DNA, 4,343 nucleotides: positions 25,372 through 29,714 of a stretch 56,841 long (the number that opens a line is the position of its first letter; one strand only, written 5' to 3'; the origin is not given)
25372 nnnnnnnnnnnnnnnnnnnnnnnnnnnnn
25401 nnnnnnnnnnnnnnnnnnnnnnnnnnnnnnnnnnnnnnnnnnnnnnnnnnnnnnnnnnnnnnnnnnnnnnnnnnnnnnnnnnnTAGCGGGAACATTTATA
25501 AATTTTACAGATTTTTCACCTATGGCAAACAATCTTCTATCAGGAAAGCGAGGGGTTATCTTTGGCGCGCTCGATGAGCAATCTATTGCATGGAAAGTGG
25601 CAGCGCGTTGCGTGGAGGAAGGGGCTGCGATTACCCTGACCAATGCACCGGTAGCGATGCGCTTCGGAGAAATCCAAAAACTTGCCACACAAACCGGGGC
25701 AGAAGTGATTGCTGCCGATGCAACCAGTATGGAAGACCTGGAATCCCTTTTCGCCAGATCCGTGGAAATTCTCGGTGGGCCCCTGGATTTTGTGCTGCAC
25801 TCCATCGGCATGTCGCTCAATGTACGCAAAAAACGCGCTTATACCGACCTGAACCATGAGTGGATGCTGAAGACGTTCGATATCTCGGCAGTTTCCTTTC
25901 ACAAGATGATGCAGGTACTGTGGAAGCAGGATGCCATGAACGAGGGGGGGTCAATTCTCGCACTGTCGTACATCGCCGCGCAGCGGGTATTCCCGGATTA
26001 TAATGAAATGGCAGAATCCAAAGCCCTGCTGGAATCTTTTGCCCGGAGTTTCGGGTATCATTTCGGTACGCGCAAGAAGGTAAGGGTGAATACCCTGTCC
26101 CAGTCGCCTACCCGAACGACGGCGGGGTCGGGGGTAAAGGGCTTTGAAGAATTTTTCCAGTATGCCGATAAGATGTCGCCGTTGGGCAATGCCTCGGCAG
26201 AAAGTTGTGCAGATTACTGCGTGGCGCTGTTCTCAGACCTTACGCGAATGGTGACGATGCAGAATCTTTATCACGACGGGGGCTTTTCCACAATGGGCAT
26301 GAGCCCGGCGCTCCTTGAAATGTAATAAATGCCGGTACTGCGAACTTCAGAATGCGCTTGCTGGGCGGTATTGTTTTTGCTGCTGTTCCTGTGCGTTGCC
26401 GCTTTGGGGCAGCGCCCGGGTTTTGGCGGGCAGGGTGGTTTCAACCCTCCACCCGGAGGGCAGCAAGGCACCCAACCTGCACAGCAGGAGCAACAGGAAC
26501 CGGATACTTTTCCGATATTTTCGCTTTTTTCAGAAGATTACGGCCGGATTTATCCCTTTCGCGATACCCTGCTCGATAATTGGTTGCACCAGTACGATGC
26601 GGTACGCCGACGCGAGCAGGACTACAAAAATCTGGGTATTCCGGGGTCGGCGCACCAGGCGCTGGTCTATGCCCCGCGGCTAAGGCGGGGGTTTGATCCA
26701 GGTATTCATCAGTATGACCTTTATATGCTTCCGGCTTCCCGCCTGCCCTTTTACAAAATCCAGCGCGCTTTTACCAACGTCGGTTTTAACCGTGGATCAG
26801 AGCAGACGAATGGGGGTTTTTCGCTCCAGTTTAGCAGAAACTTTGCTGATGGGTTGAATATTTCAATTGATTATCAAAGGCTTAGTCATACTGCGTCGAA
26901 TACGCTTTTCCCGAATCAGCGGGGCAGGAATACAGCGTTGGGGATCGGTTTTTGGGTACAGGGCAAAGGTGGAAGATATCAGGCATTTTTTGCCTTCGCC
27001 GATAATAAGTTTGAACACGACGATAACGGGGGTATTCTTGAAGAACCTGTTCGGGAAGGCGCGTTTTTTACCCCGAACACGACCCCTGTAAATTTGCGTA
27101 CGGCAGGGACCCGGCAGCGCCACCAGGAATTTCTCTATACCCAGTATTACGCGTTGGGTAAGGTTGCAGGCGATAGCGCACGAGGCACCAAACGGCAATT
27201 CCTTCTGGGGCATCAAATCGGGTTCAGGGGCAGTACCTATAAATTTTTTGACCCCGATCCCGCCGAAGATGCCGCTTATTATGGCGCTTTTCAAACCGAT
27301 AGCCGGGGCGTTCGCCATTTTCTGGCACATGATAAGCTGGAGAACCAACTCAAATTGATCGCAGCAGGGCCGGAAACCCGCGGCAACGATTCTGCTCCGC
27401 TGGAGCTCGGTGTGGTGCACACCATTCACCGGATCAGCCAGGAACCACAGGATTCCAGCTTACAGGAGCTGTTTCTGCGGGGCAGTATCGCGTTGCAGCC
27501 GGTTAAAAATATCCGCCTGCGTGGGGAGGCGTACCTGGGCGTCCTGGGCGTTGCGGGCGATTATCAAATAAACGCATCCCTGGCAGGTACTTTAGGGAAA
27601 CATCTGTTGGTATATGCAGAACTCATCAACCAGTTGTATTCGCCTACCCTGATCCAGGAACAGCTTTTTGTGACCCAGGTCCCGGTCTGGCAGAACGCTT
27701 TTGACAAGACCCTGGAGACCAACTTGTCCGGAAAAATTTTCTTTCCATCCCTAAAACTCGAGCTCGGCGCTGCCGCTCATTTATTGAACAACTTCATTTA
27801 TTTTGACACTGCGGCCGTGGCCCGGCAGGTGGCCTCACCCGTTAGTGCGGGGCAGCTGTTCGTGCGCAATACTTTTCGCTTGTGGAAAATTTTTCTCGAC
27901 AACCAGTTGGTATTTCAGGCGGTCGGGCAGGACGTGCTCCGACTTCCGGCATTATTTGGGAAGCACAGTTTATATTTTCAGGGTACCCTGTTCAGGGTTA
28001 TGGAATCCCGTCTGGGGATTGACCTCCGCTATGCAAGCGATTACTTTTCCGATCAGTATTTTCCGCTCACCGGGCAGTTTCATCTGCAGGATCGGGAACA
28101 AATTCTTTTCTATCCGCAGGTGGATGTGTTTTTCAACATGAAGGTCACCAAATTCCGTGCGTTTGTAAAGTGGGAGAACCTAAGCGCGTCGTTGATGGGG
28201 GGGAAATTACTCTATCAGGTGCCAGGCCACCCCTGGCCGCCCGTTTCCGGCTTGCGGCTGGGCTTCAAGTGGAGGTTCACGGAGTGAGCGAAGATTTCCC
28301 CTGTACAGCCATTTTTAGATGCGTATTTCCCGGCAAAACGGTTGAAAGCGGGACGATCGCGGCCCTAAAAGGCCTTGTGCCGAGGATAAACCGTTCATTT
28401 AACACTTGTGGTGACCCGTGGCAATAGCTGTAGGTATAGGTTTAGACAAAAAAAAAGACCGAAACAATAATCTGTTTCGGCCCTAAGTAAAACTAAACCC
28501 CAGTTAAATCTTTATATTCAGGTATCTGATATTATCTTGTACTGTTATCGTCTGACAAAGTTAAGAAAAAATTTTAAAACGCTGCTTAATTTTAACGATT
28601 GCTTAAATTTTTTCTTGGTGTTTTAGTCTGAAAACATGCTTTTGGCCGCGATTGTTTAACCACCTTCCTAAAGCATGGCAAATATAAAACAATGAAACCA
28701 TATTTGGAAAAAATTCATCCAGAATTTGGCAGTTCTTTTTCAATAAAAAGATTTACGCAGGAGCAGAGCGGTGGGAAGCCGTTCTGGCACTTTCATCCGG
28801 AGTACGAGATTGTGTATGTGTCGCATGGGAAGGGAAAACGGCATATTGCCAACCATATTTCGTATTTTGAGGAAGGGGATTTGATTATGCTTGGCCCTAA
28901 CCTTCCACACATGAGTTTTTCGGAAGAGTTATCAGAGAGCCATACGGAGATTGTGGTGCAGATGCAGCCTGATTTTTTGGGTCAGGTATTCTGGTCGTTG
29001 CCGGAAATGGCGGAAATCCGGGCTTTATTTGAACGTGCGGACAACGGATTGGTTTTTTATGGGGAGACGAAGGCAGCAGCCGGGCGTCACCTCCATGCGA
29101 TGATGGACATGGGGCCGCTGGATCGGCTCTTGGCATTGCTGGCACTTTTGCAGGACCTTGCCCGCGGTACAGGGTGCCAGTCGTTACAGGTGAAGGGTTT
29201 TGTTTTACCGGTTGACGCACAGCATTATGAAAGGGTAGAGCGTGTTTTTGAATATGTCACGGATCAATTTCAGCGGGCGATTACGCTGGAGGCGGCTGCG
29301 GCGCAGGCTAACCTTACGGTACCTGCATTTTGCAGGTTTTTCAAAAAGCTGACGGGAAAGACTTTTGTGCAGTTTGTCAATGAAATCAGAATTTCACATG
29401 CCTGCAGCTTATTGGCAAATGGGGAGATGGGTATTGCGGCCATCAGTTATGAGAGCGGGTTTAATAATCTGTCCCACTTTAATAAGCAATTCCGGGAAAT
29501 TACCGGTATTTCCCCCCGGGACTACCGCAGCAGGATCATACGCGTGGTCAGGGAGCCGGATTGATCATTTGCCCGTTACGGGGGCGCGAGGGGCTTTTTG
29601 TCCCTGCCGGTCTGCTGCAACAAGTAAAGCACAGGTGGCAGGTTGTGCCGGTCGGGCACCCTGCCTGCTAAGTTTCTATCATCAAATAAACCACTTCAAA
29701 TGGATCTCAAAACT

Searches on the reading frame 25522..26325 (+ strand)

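Call 7: search_protein_families(library=pfam, proteins=[window:25522-26325:+], max_evalue=0.001)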
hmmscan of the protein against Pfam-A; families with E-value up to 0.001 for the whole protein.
window:25522-26325:+ (267 aa): 2 families
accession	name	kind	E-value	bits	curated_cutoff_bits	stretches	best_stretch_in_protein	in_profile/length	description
PF13561.12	adh_short_C2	-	3.2e-62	210.6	27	1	15-256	1-236/236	Enoyl-(Acyl carrier protein) reductase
PF00106.31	adh_short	-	5.1e-12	46.1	26.6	1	20-200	10-185/195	short chain dehydrogenase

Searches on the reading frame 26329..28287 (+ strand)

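Call 7: search_protein_families(library=pfam, proteins=[window:26329-28287:+], max_evalue=0.001)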
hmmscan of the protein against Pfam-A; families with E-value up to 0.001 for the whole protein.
window:26329-28287:+ (652 aa): 1 family
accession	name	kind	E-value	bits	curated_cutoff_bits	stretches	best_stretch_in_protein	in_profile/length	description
PF14121.12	Porin_10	-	2.9e-87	294.3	27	1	78-650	19-595/597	Putative porin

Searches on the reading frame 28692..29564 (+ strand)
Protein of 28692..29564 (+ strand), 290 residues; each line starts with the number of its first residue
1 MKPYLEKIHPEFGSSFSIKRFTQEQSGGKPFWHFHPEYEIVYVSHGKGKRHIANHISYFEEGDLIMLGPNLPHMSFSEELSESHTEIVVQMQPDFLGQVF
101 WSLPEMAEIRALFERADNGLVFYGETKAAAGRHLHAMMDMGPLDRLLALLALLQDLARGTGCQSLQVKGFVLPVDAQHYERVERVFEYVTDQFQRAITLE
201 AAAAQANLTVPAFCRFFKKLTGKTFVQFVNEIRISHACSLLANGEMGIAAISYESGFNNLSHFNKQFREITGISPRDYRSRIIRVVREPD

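Call 7: search_protein_families(library=pfam, proteins=[window:28692-29564:+], max_evalue=0.001)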
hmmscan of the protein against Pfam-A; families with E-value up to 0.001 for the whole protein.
window:28692-29564:+ (290 aa): 4 families
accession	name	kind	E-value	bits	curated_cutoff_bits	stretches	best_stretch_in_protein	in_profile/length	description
PF12833.13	HTH_18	-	2.9e-22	79.2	33.6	1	203-281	2-80/80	Helix-turn-helix domain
PF00165.29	HTH_AraC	-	2.1e-12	47.3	26.6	1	248-279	11-41/42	Bacterial regulatory helix-turn-helix proteins, AraC family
PF02311.25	AraC_binding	-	1.7e-06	28.2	21.1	1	32-148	18-127/135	AraC-like ligand binding domain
PF07883.17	Cupin_2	-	0.00037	20.6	27.2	1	27-73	8-54/70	Cupin domain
